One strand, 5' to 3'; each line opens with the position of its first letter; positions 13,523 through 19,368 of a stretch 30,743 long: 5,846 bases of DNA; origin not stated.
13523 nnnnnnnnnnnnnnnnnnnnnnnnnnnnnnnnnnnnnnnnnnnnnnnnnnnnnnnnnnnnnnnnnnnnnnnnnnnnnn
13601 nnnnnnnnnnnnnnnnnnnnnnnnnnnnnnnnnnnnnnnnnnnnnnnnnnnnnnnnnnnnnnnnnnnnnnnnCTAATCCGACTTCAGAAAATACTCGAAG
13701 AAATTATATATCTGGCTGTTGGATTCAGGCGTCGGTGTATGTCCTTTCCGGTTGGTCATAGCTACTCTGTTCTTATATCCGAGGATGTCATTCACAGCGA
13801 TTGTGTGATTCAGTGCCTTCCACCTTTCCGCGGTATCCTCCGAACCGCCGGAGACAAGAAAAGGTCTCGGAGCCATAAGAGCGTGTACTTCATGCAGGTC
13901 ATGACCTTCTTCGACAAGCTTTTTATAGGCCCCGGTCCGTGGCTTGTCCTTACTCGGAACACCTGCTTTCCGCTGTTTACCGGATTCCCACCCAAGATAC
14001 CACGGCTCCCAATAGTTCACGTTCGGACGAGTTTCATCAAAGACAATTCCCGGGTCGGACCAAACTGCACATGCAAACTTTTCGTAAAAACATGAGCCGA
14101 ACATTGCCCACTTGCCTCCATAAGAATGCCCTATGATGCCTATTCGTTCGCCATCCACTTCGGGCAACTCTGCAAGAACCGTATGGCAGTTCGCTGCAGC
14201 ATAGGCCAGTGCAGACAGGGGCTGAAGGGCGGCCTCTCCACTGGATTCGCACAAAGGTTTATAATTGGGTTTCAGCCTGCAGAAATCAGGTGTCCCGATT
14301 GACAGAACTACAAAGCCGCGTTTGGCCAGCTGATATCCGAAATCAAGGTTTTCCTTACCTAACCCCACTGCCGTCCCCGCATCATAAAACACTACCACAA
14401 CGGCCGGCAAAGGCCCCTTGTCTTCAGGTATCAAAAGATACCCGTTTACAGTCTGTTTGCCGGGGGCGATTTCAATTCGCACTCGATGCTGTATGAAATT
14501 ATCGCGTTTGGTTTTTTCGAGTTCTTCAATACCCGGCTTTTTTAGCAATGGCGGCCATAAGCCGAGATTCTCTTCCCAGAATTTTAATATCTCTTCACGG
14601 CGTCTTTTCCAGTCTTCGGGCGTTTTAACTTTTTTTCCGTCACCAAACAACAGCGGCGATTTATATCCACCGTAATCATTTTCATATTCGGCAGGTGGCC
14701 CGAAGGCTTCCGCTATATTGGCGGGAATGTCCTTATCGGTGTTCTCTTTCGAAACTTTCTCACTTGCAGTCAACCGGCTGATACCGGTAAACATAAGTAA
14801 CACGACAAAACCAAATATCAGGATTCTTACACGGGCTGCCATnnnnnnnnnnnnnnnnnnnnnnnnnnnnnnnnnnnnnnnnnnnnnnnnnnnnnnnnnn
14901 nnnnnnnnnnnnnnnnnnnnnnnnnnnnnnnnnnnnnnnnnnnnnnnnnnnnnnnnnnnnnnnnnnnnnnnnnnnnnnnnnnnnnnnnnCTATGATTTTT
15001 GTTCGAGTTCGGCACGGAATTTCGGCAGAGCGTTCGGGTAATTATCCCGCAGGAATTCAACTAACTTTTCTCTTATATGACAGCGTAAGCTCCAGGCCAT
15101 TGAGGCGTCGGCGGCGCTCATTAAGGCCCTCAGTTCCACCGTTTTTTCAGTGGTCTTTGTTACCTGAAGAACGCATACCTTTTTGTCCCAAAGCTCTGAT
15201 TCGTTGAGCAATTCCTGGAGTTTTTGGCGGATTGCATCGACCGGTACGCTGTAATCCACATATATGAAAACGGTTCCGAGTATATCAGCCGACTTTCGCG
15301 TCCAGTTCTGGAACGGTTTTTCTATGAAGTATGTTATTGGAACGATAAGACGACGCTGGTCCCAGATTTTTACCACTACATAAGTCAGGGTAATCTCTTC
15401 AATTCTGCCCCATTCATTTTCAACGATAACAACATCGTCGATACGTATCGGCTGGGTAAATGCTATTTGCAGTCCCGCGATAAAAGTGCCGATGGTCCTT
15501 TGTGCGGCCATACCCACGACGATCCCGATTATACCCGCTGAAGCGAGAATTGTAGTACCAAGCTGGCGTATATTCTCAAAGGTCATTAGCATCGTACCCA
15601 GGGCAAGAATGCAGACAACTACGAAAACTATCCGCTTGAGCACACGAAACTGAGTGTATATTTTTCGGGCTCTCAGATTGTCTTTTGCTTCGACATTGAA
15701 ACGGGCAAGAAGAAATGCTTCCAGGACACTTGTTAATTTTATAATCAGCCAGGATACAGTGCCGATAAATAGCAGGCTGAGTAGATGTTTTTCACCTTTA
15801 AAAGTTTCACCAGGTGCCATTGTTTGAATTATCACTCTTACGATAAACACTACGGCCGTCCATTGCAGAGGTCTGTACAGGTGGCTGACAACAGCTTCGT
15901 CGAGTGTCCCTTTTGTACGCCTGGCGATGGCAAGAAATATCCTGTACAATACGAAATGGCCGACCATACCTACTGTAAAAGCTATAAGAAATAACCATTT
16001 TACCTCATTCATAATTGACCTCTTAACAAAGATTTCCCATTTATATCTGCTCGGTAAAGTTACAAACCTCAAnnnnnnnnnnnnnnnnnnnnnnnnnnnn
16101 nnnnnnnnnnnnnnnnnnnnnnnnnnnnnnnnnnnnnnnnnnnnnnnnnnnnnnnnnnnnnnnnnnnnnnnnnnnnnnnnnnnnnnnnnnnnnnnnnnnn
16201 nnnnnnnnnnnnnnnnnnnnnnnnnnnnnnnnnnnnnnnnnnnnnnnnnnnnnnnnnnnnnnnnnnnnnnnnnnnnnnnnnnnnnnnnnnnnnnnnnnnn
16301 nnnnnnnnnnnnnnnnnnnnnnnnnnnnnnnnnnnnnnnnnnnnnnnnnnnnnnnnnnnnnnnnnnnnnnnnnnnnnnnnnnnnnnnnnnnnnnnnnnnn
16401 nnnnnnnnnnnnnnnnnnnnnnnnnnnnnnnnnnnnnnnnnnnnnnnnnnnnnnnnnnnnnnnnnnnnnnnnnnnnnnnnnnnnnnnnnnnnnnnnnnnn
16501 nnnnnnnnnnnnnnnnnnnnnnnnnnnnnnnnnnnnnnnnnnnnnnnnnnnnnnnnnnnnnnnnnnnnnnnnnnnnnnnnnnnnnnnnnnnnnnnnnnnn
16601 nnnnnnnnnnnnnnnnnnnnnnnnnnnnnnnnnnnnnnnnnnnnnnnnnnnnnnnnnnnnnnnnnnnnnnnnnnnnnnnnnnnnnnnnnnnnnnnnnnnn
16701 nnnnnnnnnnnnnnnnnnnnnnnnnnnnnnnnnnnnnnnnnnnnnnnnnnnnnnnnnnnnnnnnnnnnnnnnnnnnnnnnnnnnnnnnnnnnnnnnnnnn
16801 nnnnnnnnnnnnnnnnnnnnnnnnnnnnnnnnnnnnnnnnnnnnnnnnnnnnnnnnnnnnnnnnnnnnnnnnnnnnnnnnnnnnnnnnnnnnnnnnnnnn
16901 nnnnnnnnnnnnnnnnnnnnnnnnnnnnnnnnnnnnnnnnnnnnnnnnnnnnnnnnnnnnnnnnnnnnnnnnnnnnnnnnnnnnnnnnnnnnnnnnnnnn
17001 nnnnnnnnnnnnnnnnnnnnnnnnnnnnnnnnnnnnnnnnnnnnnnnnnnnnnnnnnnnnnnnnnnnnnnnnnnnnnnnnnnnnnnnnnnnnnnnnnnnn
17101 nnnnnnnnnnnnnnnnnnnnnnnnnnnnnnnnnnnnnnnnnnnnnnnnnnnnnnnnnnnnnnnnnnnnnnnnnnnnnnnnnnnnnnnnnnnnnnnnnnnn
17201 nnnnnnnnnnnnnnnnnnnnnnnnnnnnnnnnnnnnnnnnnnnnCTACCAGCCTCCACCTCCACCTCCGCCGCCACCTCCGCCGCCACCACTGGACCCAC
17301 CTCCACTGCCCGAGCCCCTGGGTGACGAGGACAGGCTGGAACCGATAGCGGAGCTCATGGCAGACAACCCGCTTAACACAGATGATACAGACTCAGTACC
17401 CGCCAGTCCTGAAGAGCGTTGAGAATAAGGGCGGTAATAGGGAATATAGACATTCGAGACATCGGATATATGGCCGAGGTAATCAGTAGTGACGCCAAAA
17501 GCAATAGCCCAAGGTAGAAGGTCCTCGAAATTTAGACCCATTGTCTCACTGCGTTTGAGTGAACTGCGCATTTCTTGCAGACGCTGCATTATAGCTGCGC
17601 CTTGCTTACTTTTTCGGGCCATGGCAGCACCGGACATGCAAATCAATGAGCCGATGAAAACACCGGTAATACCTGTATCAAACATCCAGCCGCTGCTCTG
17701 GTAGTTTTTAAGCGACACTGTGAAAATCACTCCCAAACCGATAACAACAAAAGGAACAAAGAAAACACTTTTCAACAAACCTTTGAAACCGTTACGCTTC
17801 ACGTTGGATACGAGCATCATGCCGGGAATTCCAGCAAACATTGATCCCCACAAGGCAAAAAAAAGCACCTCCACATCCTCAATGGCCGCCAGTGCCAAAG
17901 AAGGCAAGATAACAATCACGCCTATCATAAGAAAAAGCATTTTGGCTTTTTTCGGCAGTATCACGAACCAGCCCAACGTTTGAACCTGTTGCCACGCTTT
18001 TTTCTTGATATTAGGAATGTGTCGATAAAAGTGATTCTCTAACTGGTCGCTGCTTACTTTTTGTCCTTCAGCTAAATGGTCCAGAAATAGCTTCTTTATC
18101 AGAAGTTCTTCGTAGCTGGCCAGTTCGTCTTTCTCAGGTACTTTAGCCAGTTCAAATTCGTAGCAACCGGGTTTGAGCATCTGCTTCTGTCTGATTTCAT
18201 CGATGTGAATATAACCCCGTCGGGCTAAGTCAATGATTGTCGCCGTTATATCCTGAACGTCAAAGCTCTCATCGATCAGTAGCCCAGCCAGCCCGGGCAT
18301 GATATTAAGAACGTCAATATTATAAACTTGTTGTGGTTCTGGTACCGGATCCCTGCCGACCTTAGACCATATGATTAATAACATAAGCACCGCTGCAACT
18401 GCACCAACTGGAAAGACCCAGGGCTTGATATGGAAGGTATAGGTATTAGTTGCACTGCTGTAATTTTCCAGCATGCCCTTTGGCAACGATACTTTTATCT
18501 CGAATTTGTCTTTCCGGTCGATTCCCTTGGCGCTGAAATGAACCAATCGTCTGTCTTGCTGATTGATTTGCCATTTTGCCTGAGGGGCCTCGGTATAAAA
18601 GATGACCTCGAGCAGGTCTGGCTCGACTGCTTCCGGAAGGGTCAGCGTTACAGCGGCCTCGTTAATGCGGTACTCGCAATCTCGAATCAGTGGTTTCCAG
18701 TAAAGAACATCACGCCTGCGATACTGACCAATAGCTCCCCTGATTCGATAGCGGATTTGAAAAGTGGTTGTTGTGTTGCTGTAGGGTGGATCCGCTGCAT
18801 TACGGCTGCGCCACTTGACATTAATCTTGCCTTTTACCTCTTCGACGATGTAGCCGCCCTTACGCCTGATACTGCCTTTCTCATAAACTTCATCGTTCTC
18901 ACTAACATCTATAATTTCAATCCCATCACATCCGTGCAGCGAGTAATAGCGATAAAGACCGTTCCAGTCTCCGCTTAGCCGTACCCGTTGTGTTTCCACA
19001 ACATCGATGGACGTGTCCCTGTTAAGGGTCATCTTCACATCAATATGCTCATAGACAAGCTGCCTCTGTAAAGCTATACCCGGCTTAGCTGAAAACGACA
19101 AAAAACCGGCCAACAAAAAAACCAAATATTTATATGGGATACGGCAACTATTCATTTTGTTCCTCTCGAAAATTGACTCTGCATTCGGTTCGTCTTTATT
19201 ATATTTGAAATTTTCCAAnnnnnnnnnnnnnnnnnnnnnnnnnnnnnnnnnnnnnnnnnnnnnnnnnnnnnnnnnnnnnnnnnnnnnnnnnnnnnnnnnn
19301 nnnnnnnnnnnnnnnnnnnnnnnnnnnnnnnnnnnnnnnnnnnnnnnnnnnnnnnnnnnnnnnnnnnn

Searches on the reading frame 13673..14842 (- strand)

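Call 77: search_protein_families(library=pfam, proteins=[window:13673-14842:-], max_evalue=0.001)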
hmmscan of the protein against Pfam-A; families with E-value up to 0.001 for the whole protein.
window:13673-14842:- (389 aa): 6 families
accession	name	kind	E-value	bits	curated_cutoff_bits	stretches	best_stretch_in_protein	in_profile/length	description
PF01738.24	DLH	-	2e-06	28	21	1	133-251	2-116/217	Dienelactone hydrolase family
PF00326.27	Peptidase_S9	-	1.7e-05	24.9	22.6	1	219-294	51-128/213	Prolyl oligopeptidase family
PF22244.2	GCE_fung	-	2.3e-05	24.8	27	0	222-265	93-138/231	Glucuronyl esterase, fungi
PF12697.13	Abhydrolase_6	-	7.4e-05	23.9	26.3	1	210-347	44-168/217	Alpha/beta hydrolase family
PF08840.17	BAAT_C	-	0.00035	21.1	20.9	1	221-270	11-60/210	BAAT / Acyl-CoA thioester hydrolase C terminal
PF12740.14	PETase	-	0.00088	19.2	28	0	168-244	73-137/263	PET hydrolase-like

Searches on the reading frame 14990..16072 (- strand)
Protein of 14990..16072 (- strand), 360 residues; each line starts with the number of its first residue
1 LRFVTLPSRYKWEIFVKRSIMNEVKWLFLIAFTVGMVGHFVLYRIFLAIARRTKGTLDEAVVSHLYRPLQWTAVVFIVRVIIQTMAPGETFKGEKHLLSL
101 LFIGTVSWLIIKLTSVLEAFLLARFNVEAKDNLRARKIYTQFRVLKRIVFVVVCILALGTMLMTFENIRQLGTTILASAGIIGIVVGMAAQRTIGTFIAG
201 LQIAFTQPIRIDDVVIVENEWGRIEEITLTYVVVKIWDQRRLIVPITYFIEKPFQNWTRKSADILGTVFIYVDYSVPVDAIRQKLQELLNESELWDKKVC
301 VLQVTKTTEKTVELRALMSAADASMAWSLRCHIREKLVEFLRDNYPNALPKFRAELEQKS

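Call 77: search_protein_families(library=pfam, proteins=[window:14990-16072:-], max_evalue=0.001)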
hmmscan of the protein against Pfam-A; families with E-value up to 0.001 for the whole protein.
window:14990-16072:- (360 aa): 1 family
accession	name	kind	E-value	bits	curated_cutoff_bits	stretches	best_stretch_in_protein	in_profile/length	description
PF00924.24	MS_channel_2nd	-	3.2e-13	50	20.2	1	194-259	3-68/68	Mechanosensitive ion channel, beta-domain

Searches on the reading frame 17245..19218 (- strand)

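Call 78: search_protein_families(library=pfam, proteins=[window:17245-19218:-], max_evalue=0.001)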
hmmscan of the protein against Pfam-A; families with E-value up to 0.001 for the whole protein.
window:17245-19218:- (657 aa): 2 families
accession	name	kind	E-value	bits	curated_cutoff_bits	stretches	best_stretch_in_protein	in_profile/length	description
PF20990.2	DUF2207_C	-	2.2e-23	83.7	33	1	306-576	12-239/247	Predicted membrane protein (DUF2207) C-terminal domain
PF09972.14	DUF2207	-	7.9e-17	62.4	24.4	1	57-243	3-170/172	Predicted membrane protein (DUF2207) N-terminal domain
